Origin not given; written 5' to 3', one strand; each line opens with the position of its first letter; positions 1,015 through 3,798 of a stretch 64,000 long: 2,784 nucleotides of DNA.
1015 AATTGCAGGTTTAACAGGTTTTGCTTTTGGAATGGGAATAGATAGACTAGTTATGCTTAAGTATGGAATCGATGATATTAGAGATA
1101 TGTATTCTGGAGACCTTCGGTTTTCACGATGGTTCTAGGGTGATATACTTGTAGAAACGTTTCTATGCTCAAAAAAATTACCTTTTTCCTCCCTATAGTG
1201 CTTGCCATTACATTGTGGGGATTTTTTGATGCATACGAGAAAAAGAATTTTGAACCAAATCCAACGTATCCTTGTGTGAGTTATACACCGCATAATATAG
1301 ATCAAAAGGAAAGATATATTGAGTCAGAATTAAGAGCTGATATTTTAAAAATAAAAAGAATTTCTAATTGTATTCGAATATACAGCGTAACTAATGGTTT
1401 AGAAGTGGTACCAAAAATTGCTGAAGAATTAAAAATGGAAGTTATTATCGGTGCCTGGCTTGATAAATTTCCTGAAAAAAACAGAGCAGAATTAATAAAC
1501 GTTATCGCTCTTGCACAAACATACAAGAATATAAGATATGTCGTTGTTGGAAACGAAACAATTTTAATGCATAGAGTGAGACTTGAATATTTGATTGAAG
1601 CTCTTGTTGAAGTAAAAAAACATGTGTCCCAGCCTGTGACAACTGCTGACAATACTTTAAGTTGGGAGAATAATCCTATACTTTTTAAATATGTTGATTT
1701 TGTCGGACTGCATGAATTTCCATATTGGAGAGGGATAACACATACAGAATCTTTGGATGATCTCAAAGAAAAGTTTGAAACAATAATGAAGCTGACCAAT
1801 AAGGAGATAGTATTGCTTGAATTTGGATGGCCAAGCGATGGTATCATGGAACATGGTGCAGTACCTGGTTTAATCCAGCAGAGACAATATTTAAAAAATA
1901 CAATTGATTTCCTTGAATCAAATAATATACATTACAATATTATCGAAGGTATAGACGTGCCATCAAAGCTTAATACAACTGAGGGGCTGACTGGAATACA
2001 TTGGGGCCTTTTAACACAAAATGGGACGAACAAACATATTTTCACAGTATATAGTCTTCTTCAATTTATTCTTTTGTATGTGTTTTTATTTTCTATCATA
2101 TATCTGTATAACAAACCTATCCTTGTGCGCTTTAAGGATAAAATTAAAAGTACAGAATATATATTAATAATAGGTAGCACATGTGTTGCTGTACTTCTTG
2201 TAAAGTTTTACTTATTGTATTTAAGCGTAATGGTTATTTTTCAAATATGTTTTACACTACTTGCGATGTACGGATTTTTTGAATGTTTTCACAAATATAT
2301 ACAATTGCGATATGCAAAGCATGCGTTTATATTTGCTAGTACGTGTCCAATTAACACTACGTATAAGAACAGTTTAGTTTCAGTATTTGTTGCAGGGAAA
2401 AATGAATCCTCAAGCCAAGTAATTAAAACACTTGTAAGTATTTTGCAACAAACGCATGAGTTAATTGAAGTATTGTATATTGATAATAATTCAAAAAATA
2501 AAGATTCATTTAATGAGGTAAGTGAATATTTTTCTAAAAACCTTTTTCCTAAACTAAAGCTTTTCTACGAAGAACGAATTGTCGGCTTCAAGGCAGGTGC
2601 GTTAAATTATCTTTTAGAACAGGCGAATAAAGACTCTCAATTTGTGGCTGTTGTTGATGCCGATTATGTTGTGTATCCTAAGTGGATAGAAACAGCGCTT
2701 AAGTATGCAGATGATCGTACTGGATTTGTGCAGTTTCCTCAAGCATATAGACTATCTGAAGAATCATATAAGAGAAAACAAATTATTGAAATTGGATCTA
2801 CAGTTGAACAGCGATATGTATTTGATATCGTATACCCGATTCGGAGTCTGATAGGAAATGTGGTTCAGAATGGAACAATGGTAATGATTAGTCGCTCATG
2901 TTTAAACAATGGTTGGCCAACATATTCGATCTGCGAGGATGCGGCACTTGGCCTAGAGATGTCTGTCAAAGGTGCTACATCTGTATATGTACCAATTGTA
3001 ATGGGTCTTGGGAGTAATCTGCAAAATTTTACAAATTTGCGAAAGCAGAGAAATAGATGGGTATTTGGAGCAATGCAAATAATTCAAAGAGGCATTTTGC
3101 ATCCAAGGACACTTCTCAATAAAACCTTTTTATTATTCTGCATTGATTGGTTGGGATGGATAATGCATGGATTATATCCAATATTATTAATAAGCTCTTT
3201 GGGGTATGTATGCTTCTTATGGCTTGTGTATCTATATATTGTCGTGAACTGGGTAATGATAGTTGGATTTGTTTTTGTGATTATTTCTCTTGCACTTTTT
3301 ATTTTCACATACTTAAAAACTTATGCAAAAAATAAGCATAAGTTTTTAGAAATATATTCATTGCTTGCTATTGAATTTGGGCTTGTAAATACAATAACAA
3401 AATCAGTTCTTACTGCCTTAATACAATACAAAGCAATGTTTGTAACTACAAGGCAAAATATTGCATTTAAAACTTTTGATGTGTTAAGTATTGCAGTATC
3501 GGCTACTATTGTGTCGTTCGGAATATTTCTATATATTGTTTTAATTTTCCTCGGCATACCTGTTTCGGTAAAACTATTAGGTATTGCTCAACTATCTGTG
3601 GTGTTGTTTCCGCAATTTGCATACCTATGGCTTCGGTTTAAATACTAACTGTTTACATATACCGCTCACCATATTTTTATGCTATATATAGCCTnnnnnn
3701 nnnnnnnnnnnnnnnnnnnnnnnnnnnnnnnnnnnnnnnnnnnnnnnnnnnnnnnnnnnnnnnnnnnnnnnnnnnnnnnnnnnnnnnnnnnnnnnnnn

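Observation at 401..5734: pheS and pheT separated by a 2.5-kb GH17-GT2 membrane glucan synthase fusion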

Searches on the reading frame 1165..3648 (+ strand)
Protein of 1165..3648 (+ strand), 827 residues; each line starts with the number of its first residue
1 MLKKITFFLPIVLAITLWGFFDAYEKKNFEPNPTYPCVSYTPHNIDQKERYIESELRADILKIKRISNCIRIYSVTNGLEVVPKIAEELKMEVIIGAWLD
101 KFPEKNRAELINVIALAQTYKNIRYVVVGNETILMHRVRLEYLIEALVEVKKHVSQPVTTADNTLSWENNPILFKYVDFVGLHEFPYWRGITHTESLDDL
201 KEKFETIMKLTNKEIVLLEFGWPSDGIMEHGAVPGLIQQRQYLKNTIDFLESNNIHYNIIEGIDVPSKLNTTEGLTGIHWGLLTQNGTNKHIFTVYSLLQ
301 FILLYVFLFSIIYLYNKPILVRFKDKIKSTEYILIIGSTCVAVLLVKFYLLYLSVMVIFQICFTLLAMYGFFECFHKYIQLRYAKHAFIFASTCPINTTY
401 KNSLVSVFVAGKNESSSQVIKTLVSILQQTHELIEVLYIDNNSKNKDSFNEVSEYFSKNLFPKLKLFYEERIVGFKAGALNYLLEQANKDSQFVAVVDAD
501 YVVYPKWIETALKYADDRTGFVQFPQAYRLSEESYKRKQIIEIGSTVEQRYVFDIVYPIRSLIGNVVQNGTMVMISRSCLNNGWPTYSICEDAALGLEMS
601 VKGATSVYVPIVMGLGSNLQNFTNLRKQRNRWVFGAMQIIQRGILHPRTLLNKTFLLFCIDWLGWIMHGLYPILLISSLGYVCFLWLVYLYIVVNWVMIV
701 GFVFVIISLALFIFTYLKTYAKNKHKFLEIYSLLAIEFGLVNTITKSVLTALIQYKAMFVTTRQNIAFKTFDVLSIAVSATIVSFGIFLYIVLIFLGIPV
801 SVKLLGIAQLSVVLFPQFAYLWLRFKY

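Call 3: search_protein_families(library=pfam, proteins=[window:1165-3648:+], max_evalue=0.01)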
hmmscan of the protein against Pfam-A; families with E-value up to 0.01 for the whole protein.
window:1165-3648:+ (827 aa): 4 families
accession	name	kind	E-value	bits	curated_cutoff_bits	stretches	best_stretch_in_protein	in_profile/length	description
PF00535.33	Glycos_transf_2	-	5.4e-18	65.9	23.3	1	406-578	1-162/168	Glycosyl transferase family 2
PF13641.12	Glyco_tranf_2_3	-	5.9e-14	53.1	27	1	405-635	3-230/230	Glycosyltransferase like family 2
PF13632.12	Glyco_trans_2_3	-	1.3e-11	45.1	27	1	494-705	2-189/198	Glycosyl transferase family group 2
PF08968.15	DUF1885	-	0.0033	17.9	25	0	406-475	60-131/133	Domain of unknown function (DUF1885)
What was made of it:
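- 2377..3099 (+): Cytoplasmic processive GT2 domain (aa ~405-645) with DxD (D498/D500), ED (E591/D592) and QRNRW (628-632). It is flanked by predicted membrane helices at aa 295-391 and 647-826. Pfam Glycos_transf_2 5e-18, Glyco_tranf_2_3 6e-14 and Glyco_trans_2_3 1e-11 (call 3).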

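Call 4: search_protein_families(library=ncbifam, proteins=[window:1165-3648:+], max_evalue=0.01)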
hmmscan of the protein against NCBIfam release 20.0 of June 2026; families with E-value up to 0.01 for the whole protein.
window:1165-3648:+ (827 aa): 8 families
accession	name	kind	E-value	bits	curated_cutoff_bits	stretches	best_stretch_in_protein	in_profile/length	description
TIGR03030.1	CelA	equivalog_domain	6.7e-08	31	699.1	1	405-762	133-497/714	UDP-forming cellulose synthase catalytic subunit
TIGR04242.1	nodulat_NodC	equivalog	1.2e-05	24.4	550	1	364-509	9-150/395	chitooligosaccharide synthase NodC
NF007482.0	PRK10073.1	equivalog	3.5e-05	23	423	1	403-540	6-135/334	glycosyltransferase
NF045692.1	OglycostaseCruG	equivalog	6.7e-05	22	600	1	403-605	41-244/386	2'-O-glycosyltransferase CruG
NF038302.1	EPS_HpsE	equivalog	7.3e-05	21.9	300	1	417-517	17-113/307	hormogonium polysaccharide biosynthesis glycosyltransferase HpsE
NF047683.1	TeichurnBiosyTuaG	equivalog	0.00051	19.8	400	1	401-545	4-141/252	teichuronic acid biosynthesis protein TuaG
NF041394.1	GtaseAglG_Halo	equivalog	0.0011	18.3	440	1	414-514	13-106/304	glucosyl-dolichyl phosphate glucuronosyltransferase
NF053846.1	glyco_with_XrtP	equivalog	0.0025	16.5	520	0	581-723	244-394/440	XrtP-associated glycosyltransferase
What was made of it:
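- NCBIfam gives only weak CelA and NodC matches (call 4).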

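Call 6: search_solved_structures(query=window:1165-3648:+, max_evalue=1, show_alignments=3)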
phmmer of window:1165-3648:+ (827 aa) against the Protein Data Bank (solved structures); distinct sequences matched with E-value up to 1: 7.
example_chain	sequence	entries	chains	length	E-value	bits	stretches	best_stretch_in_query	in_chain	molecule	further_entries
4wtp_A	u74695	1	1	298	2.5e-14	55.7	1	56-283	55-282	beta-1,3-glucanosyltransferase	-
4wtr_A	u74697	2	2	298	1.6e-13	53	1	56-283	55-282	beta-1,3-glucanosyltransferase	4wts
5ej1_A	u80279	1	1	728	2.9e-06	29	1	470-688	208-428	Putative cellulose synthase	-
4hg6_A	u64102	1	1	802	3.5e-06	28.7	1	470-688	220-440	Cellulose Synthase Subunit A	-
4p00_A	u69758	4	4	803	3.5e-06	28.7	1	470-688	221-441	Cellulose Synthase A subunit | Cellulose Synthase subunit A | Putative cellulose synthase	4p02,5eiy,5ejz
8akp_A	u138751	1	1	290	0.048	15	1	161-235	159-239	catalytic domain of G7048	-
1h7l_A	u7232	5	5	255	0.47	11.8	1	405-504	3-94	SPORE COAT POLYSACCHARIDE BIOSYNTHESIS PROTEIN SPSA | PROTEIN (SPORE COAT POLYSACCHARIDE BIOSYNTHESIS PROTEIN SPSA)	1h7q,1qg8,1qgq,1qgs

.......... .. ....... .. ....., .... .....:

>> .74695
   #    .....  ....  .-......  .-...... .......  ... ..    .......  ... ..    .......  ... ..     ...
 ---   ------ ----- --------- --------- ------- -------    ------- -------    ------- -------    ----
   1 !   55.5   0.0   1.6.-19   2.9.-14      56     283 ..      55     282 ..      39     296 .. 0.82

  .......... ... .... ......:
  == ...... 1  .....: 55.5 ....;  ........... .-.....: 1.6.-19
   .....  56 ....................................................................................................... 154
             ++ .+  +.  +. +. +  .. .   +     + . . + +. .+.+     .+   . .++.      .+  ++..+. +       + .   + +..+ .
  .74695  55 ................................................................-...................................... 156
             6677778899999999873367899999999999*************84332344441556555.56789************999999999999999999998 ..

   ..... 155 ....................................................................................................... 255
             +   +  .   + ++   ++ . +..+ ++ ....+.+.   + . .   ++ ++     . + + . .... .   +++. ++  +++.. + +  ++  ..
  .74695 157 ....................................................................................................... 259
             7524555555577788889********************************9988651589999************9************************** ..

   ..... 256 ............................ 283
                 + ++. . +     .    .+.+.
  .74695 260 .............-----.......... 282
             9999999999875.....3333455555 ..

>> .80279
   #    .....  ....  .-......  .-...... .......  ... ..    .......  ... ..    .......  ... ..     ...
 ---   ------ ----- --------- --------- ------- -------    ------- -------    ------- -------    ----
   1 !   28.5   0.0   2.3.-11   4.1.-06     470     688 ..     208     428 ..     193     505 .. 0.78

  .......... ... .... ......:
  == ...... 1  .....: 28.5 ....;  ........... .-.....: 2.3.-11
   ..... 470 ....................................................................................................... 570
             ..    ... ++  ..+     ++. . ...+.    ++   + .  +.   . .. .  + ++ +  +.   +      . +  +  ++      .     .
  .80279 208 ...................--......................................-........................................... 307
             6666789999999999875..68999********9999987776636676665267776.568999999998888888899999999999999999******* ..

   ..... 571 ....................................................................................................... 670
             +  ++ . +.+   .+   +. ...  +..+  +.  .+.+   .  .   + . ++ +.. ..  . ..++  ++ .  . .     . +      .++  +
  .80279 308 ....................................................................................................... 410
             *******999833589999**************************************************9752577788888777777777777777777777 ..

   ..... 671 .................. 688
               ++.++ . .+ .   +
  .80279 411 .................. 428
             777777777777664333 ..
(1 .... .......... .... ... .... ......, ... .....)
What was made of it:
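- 1267..2034 (+): Extracytoplasmic GH17-type TIM-barrel domain (aa ~35-290). The proton-donor Glu131 lies in VGNE (nt 1555-1557). The nucleophile Glu219 lies in EFGWPS (nt 1819-1821). phmmer to 4WTP, E 2.5e-14 (call 6).
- On Glycoside hydrolase family 17 (homology and fold): 4WTP E 2.5e-14 for the single sequence (call 6) and 1.3e-44 for the family profile.
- Closest known: Rhizomucor miehei Bgt17A. Same: The nucleophile aligns with the residue mutated in 4WTR (call 6).
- Checked: It does match the GH17 structure 4WTP at E 2.5e-14 over residues 56-283 (call 6).
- phmmer to GH17 RmBgt17A (4WTP), E 2.5e-14, and to BcsA, E 3e-6 (call 6).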
